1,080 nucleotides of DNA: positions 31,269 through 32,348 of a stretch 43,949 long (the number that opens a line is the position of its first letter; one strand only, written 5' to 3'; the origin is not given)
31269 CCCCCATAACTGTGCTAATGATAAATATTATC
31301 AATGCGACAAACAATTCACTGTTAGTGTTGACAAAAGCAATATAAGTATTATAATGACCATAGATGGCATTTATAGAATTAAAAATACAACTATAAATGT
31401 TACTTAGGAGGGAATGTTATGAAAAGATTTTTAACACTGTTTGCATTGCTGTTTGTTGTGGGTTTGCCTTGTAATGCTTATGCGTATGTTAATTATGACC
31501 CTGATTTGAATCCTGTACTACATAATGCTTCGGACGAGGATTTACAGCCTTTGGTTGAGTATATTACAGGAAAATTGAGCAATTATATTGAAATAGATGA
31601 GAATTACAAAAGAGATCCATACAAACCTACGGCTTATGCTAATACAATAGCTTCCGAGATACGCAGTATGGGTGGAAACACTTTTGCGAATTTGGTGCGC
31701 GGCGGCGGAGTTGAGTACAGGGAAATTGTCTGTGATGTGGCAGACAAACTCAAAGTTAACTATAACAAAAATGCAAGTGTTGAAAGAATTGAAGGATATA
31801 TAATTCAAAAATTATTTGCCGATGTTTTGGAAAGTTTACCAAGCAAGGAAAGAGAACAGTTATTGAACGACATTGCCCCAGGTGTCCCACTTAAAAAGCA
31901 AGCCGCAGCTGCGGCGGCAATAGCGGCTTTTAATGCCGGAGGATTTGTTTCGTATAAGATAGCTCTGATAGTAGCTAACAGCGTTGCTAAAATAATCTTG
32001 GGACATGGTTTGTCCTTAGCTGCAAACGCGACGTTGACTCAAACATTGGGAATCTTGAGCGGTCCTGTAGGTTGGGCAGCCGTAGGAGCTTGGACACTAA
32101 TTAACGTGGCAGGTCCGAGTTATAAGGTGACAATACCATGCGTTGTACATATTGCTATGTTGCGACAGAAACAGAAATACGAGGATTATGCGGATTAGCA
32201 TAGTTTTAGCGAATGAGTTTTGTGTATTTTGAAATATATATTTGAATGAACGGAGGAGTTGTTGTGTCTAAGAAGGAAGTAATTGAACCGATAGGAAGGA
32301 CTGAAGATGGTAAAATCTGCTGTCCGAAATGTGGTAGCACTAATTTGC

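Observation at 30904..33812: XRE-controlled, AT-rich five-gene cassette encoding only secreted or membrane proteins of unknown function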

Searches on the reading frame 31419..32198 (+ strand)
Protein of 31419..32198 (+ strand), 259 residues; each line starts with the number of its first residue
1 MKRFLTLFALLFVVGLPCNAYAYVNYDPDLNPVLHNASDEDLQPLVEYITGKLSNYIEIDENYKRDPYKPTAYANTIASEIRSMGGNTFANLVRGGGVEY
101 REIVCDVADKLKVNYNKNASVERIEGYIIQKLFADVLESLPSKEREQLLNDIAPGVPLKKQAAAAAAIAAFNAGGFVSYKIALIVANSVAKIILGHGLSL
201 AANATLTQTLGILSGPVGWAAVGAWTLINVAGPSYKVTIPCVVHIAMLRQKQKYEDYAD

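Call 4: search_protein_families(library=pfam, proteins=[window:31419-32198:+], max_evalue=1)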
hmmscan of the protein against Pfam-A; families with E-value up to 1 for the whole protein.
window:31419-32198:+ (259 aa): 3 families
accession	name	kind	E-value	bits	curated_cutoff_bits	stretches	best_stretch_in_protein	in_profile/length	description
PF03981.17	Ubiq_cyt_C_chap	-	3.6e-08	34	21.5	1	73-240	5-138/140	Ubiquinol-cytochrome C chaperone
PF13099.11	DUF3944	-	0.022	15.1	24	1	26-50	3-26/35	Domain of unknown function (DUF3944)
PF20248.3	DUF6603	-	0.053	12.5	27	1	115-195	143-225/502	Family of unknown function (DUF6603)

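Call 5: search_protein_families(library=ncbifam, proteins=[window:31419-32198:+], max_evalue=1)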
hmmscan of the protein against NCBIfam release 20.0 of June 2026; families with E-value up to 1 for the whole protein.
window:31419-32198:+ (259 aa): 1 family
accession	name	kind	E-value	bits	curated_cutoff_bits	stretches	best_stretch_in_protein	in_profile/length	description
NF007593.0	PRK10236.1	equivalog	2.6e-18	66.6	395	1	60-250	46-230/237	acidic protein MsyB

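Call 6: search_protein_families(library=padloc, proteins=[window:31419-32198:+], max_evalue=1)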
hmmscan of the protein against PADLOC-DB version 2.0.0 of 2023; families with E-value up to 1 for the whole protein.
window:31419-32198:+ (259 aa): 3 families
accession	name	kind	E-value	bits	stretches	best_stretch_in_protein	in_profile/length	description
PDLC04111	JukA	-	1.1e-66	222.9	1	27-256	9-242/250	-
PDLC04113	JukA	-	2.7e-61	205.3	1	26-254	7-240/245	-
PDLC04112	JukA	-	1.8e-25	88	1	24-257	5-223/234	-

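Call 8: search_protein_families(library=phrogs, proteins=[window:31419-32198:+], max_evalue=0.1)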
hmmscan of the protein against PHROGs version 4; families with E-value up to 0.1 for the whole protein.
window:31419-32198:+ (259 aa): 2 families
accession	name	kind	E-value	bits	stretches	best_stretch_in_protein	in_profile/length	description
phrog_13238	-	unknown function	2.5e-50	172.4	1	27-252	6-239/250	-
phrog_24750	-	unknown function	0.049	14.3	1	76-108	5-36/71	-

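Call 14: find_homologous_proteins(query=window:31419-32198:+, max_evalue=0.00001)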
Query window:31419-32198:+ (259 aa): 233 proteins with E <= 0.00001 among 3118 candidates; the best 120 are listed.
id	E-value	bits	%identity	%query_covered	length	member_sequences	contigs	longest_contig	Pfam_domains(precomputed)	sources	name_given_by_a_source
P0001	8.2e-167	571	100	100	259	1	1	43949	PF03981.18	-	-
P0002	9.9e-85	302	61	88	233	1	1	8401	PF03981.18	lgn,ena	-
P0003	2.0e-83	298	61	88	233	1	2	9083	PF03981.18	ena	-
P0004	3.7e-83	297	61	88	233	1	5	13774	PF03981.18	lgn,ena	-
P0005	3.8e-83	297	61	88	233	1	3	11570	PF03981.18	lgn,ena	-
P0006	5.2e-83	297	60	88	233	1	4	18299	PF03981.18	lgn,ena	-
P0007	7.1e-83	296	61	88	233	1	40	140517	PF03981.18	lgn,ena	-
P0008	7.2e-83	296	61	88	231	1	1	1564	PF03981.18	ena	-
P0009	9.8e-83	296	60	88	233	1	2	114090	PF03981.18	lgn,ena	-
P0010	9.9e-83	296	60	88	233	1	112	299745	PF03981.18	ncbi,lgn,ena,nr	ncbi:MAG: DUF3944 domain-containing protein [Spirochaetia bacterium]|nr:DUF3944 domain-containing pr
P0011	9.9e-83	296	61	88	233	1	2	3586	PF03981.18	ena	-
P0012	1.4e-82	295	60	88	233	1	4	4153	PF03981.18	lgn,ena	-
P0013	1.4e-82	295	60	88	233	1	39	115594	PF03981.18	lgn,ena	-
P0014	1.9e-82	295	60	88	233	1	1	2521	PF03981.18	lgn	-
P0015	1.9e-82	295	60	88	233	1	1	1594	PF03981.18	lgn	-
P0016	1.9e-82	295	60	88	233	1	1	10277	PF03981.18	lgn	-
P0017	2.1e-82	295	60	88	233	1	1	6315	PF03981.18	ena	-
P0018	2.6e-82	295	60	88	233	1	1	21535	PF03981.18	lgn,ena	-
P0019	2.6e-82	295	60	88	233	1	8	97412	PF03981.18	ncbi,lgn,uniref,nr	ncbi:YaaW family protein [Treponema sp.]|uniref:YaaW family protein n=1 Tax=Treponema sp. TaxID=166 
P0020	2.9e-82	294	60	88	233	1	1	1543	PF03981.18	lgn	-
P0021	3.4e-82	294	60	88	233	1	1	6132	PF03981.18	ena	-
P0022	3.6e-82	294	60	88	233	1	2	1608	PF03981.18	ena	-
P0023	3.6e-82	294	60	88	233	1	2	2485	PF03981.18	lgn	-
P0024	3.6e-82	294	60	88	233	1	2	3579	PF03981.18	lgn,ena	-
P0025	3.6e-82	294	60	88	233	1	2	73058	PF03981.18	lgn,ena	-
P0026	4.9e-82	294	60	88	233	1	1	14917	PF03981.18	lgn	-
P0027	5.0e-82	294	60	88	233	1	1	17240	PF03981.18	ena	-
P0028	7.2e-82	293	58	88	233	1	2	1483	PF03981.18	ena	-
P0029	9.5e-82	293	60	88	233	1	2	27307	PF03981.18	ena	-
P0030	2.1e-81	292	60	88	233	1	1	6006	PF03981.18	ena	-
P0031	8.9e-81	290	59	90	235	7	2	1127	PF03981.18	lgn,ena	-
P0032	1.2e-79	286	57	88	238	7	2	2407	PF03981.18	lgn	-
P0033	3.1e-79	284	59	88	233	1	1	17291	PF03981.18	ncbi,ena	-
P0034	4.5e-79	284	59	88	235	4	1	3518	PF03981.18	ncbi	-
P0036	2.8e-78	281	58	89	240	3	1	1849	PF03981.18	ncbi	-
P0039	1.4e-77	279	57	89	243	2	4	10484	-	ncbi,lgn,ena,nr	ncbi:MAG: ubiquinol-cytochrome C chaperone family protein [Synergistaceae bacterium]|nr:ubiquinol-cy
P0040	4.7e-76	274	58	88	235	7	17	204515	PF03981.18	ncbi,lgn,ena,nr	ncbi:MAG: DUF3944 domain-containing protein [Treponema sp.]|nr:DUF3944 domain-containing protein [Tr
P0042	2.7e-75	272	55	88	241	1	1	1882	PF03981.18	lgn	-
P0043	3.7e-75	271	60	82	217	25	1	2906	PF03981.18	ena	-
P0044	1.8e-74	269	59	82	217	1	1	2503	PF03981.18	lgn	-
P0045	2.0e-74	269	59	82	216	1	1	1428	PF03981.18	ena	-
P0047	6.3e-74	267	56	88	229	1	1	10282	PF03981.18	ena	-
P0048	1.2e-72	263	52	87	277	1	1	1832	PF03981.18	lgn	-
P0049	1.7e-71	259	53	89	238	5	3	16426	PF03981.18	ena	-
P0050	6.9e-70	254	54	87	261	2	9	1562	PF03981.18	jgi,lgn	-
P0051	7.0e-70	254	52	88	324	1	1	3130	PF03981.18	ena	-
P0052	6.0e-69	251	53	87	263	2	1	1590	PF03981.18,PF13248.12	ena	-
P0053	8.2e-69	250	53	88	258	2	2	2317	PF03981.18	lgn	-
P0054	2.3e-68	249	52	87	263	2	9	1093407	PF03981.18,PF13248.12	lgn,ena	-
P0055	1.9e-67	246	51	87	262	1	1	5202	PF03981.18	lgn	-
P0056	2.0e-67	246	52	87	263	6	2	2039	PF03981.18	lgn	-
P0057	3.5e-67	245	51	87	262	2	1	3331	PF03981.18,PF13248.12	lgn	-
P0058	3.6e-67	245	49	87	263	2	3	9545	PF03981.18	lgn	-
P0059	8.3e-66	240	51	87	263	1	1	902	PF03981.18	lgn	-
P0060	9.7e-66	240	50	88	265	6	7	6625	PF03981.18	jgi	jgi:uncharacterized protein YaaW (UPF0174 family)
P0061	2.1e-65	239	50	87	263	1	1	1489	PF03981.18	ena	-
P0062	2.3e-65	239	50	88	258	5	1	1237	PF03981.18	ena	-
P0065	1.9e-64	236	48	87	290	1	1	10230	PF03981.18,PF13248.12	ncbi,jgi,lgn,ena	-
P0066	2.8e-64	236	50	87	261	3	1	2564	PF03981.18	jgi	-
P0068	1.6e-63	233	50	87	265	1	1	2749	PF03981.18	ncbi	-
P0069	1.9e-63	233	49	87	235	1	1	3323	PF03981.18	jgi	-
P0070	2.5e-63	232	49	87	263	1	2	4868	PF03981.18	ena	-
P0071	4.6e-63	232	49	87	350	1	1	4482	PF03981.18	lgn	-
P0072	7.8e-63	231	49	87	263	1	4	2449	PF03981.18,PF13248.12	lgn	-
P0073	9.7e-63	230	48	88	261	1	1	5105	PF13240.12,PF03981.18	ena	-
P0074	1.3e-62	230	46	96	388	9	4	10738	PF03981.18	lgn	-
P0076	9.5e-62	227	47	87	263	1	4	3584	PF03981.18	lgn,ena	-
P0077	1.1e-61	227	50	88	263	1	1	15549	PF03981.18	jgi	jgi:uncharacterized protein YaaW (UPF0174 family)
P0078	1.5e-61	227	49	88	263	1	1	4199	PF03981.18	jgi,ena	-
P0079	1.7e-61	226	48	87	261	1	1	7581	PF03981.18,PF13248.12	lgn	-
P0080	4.8e-61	225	48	90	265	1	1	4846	PF03981.18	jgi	jgi:uncharacterized protein YaaW (UPF0174 family)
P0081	5.2e-61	225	48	88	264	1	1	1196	PF03981.18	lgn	-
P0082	6.0e-61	225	49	87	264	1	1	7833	PF03981.18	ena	-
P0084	1.8e-59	220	47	87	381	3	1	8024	PF03981.18,PF00367.26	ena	-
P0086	3.9e-59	219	47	89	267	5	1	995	PF03981.18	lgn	-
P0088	1.0e-57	214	48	89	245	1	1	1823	PF03981.18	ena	-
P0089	1.1e-57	214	47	89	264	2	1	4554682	PF03981.18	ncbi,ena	-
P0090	1.3e-57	214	46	88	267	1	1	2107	PF13240.12,PF03981.18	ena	-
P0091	1.8e-57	213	47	88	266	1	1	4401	PF03981.18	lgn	-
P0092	2.3e-57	213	46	88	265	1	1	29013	PF03981.18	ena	-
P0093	3.2e-57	212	45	88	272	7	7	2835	PF03981.18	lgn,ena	-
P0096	4.1e-56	209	47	86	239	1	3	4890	PF03981.18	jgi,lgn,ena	-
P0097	6.4e-56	208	48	89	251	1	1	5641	PF13099.12,PF03981.18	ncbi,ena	-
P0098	9.1e-56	208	47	87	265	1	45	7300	PF03981.18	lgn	-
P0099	1.2e-55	207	44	89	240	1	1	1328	PF13099.12,PF03981.18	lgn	-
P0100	1.5e-55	207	48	86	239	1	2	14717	PF03981.18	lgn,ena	-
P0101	5.6e-55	205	47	89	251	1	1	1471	PF13099.12,PF03981.18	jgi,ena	-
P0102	8.3e-55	204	46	89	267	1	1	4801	PF13240.12,PF24463.2,PF03981.18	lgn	-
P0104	1.9e-54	203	45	88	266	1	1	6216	PF13240.12,PF03981.18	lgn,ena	-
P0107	1.4e-53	200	46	89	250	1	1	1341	PF13099.12,PF03981.18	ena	-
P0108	1.7e-53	200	46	90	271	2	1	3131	PF13099.12,PF03981.18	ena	-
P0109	2.3e-53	200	45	90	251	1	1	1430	PF13099.12,PF03981.18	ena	-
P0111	3.9e-53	199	45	90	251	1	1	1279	PF13099.12,PF03981.18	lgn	-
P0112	4.0e-53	199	45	90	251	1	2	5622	PF13099.12,PF03981.18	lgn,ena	-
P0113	4.0e-53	199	45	90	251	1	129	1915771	PF13099.12,PF03981.18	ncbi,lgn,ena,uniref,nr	ncbi:DUF3944 domain-containing protein [Haemophilus haemolyticus]|uniref:DUF3944 domain-containing p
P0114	4.0e-53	199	45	88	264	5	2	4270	PF03981.18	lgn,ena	-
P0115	4.0e-53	199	45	90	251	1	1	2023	PF13099.12,PF03981.18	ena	-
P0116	5.1e-53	199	47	87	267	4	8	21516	PF13099.12,PF03981.18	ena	-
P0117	5.5e-53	198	45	90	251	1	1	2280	PF13099.12,PF03981.18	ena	-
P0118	5.7e-53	198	45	88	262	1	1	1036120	PF24463.2,PF03981.18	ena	-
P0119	7.4e-53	198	44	90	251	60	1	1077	PF13099.12,PF03981.18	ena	-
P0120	8.0e-53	198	44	90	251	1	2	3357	PF13099.12,PF03981.18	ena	-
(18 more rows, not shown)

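Call 17: find_encoding_contigs(protein=P0010, flank=8000, max_places=6)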
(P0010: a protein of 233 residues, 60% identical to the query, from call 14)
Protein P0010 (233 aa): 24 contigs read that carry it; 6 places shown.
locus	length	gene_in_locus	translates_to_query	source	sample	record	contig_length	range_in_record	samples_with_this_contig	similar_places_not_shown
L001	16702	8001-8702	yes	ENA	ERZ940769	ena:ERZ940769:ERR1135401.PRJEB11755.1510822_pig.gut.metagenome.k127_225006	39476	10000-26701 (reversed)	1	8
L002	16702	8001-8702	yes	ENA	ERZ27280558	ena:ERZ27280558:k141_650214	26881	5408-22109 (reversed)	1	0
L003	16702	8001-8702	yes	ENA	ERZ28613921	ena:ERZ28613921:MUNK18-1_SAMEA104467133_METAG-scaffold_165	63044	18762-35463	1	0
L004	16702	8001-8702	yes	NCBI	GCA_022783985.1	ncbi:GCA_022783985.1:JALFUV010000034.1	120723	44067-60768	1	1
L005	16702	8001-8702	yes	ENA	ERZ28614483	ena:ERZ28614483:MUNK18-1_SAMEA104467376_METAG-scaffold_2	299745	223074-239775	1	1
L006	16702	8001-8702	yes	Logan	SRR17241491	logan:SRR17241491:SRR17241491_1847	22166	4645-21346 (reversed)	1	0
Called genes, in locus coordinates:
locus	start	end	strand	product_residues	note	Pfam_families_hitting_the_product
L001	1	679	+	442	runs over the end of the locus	PF01554:MatE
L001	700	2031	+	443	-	PF14501:HATPase_c_5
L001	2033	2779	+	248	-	PF00072:Response_reg, PF04397:LytTR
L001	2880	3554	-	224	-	PF00149:Metallophos, PF12850:Metallophos_2, PF14582:Metallophos_3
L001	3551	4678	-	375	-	PF00155:Aminotran_1_2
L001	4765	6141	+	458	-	PF01554:MatE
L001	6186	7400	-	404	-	PF07690:MFS_1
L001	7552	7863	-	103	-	PF01381:HTH_3, PF12844:HTH_19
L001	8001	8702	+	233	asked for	PF03981:Ubiq_cyt_C_chap (weak)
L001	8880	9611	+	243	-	-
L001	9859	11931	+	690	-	PF01134:GIDA, PF12831:FAD_oxidored (weak), PF13932:SAM_GIDA_C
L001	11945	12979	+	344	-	PF07456:Hpre_diP_synt_I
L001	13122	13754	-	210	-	PF02677:QueH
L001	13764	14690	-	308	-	PF00781:DAGK_cat, PF19279:YegS_C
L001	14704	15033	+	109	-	PF12637:TSCPD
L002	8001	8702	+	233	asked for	PF03981:Ubiq_cyt_C_chap (weak)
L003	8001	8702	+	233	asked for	PF03981:Ubiq_cyt_C_chap (weak)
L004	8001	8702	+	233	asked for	PF03981:Ubiq_cyt_C_chap (weak)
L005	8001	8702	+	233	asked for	PF03981:Ubiq_cyt_C_chap (weak)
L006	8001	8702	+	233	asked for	PF03981:Ubiq_cyt_C_chap (weak)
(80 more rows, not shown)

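Call 21: find_related_loci(query=A1, collection=genome_contigs, flank=7000)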
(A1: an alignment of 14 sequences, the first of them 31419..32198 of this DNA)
Query A1 (259 aa) in genome_contigs; peptide patterns used: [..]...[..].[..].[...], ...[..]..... (x = any residue, [..] = any of these).
117 stretches matched a pattern; 70 encode a relative of the query (tblastn E <= 1e-3); 70 distinct loci.
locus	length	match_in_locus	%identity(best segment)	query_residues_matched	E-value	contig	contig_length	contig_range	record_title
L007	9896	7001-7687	58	25-253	4e-86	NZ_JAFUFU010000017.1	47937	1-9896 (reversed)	MAG: Treponema sp. isolate RGIG4455 Roe_deer_Omasum-4__c3058, whole genome shotgun sequence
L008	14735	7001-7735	55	10-253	3e-84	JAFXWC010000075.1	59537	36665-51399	MAG: Treponema sp. isolate RGIG6799 Sheep_Rumen-3__c1622647, whole genome shotgun sequence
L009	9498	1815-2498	50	26-251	3e-73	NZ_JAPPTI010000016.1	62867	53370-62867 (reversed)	Vibrio sp. LaRot3 assembly_contig_16, whole genome shotgun sequence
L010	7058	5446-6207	48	1-251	4e-72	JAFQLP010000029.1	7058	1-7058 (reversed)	MAG: Lentisphaeria bacterium isolate RGIG1931 Goat_Cecum.Co__c606977, whole genome shotgun sequence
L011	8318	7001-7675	48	23-249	5e-72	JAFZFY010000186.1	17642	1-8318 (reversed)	MAG: Proteobacteria bacterium isolate RGIG7731 Water_buffalos_Rectum-3__c238333, whole genome shotgun sequence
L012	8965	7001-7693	50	24-251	1e-71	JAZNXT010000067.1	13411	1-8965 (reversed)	MAG: Victivallales bacterium isolate T1900044778_TS20190244.MAGScoT_cleanbin_000024 SGB_2527_k141_3624848, whole genome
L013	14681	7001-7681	49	26-251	1e-70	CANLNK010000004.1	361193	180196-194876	uncultured Thalassotalea sp. isolate 454-G.fasta genome assembly, contig: NODE_4, whole genome shotgun sequence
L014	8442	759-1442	49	26-251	4e-70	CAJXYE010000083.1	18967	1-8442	MAG TPA_asm: uncultured Colwellia sp. isolate SRR3580187_bin.31_MetaBAT_v2.12.1_MAG genome assembly, contig: NODE_1246_l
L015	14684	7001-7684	50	26-251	1e-69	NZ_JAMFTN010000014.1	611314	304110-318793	Aliidiomarina quisquiliarum strain Y-6 soapdenovo_K_127_14, whole genome shotgun sequence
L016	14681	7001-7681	47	26-251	4e-68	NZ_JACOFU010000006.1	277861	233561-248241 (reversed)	Undibacterium amnicola strain KCTC 52442 6, whole genome shotgun sequence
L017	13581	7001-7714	45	24-255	8e-68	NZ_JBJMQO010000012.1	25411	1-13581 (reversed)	MAG: Archangium sp. isolate H3_16_all_fractions_metab_conc_11_70_0 k255_1043817, whole genome shotgun sequence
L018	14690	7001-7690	47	26-251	3e-67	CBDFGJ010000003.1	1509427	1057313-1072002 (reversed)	MAG: Candidatus Azophilus sp. isolate f102704b-53fb-4e8e-be65-141b9fb3dbf7 genome assembly, contig: contig_3, whole geno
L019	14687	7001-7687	48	25-253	1e-66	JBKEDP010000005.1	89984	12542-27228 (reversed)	MAG: Vibrio sp. isolate VLC_017 k121_6585950, whole genome shotgun sequence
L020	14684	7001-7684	47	26-251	1e-66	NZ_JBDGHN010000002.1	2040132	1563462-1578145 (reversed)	Psychrobacter saeujeotis strain FBL11 contig_2, whole genome shotgun sequence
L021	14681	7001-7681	48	26-251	2e-65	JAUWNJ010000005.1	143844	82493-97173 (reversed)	MAG: Planctomycetales bacterium isolate CSMAG_2421 CSMAG_2421_k141_271565_length_143844_cov_43.2715, whole genome shotgu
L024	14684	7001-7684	47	26-252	3e-64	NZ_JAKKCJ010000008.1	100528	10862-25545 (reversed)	Vibrio sp. CK2-1 CK2-1_8, whole genome shotgun sequence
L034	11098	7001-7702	44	24-255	4e-59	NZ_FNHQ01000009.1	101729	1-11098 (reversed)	Megasphaera paucivorans strain DSM 16981, whole genome shotgun sequence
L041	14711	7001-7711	42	25-255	5e-57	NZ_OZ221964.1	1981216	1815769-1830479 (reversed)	Fusobacterium watanabei isolate CCUG74246T chromosome CCUG74246, complete sequence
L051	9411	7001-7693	39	27-251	3e-48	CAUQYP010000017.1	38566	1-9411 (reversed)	MAG TPA_asm: uncultured Noviherbaspirillum sp. isolate ERR9968950_bin.21_MetaWRAP_v1.3_MAG genome assembly, contig: ERZ2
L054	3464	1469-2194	40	24-251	8e-45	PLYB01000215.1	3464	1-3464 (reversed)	MAG: Gallionellaceae bacterium isolate palsa_1006 73.20120700_P3D.316_contig_684883, whole genome shotgun sequence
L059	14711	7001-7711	35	33-259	4e-40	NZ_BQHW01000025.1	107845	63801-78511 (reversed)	Pseudomonas ceruminis strain BML-PP028 sequence025, whole genome shotgun sequence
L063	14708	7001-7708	34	24-253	2e-36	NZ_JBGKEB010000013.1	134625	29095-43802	Enterobacter sp. KBR-315C3_2022 ctg_13, whole genome shotgun sequence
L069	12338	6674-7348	33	24-255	1e-31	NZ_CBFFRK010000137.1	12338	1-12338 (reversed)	Erwinia sp. V71 NODE_137_length_12338_cov_72.148438, whole genome shotgun sequence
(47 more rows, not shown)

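Call 29: find_related_loci(query=A1, collection=viral_contigs, flank=6000)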
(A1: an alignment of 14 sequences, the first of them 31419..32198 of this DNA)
Query A1 (259 aa) in viral_contigs; peptide patterns used: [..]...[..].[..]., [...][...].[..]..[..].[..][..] (x = any residue, [..] = any of these).
68 stretches matched a pattern; 6 encode a relative of the query (tblastn E <= 1e-3); 6 distinct loci.
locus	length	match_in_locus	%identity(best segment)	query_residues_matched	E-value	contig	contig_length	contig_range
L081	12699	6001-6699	44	24-255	2e-58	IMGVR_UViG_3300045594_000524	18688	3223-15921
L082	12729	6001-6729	41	25-259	1e-57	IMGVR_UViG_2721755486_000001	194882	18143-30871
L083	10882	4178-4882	41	26-252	4e-54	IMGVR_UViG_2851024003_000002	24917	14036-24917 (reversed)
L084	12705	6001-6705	41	26-252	9e-54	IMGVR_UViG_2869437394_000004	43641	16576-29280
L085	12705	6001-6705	41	25-251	7e-54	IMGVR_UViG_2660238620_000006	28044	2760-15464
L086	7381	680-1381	42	29-258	2e-50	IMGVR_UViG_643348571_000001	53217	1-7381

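Call 33: find_encoding_contigs(protein=P0039, flank=6000, max_places=4)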
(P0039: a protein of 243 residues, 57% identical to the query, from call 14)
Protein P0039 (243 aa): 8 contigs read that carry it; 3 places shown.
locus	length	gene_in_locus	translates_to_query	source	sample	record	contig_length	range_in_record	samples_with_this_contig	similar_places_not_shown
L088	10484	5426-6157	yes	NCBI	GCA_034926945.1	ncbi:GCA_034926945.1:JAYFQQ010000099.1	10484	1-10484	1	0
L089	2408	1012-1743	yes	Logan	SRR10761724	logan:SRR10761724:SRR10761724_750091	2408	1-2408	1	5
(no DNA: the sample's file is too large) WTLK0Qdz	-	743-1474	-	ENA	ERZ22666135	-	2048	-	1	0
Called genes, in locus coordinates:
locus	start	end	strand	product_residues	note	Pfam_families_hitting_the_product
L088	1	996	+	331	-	PF00271:Helicase_C, PF16124:RecQ_Zn_bind, PF09382:RQC, PF00570:HRDC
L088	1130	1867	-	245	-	PF04402:SIMPL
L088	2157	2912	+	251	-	PF00005:ABC_tran, PF02463:SMC_N (faint), PF13304:AAA_21 (weak)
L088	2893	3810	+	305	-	PF01458:SUFBD_core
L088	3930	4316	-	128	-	PF00293:NUDIX, PF14815:NUDIX_4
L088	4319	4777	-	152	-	PF11907:DUF3427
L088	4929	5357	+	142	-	-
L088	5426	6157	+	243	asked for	-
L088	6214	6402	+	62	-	-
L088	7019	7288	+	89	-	PF01842:ACT (weak), PF13740:ACT_6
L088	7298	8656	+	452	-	PF05167:DUF711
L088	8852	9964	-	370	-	PF02275:CBAH, PF03417:AAT (weak)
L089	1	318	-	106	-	?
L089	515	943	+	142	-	-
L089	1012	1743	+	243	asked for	-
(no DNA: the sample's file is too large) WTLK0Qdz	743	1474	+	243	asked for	-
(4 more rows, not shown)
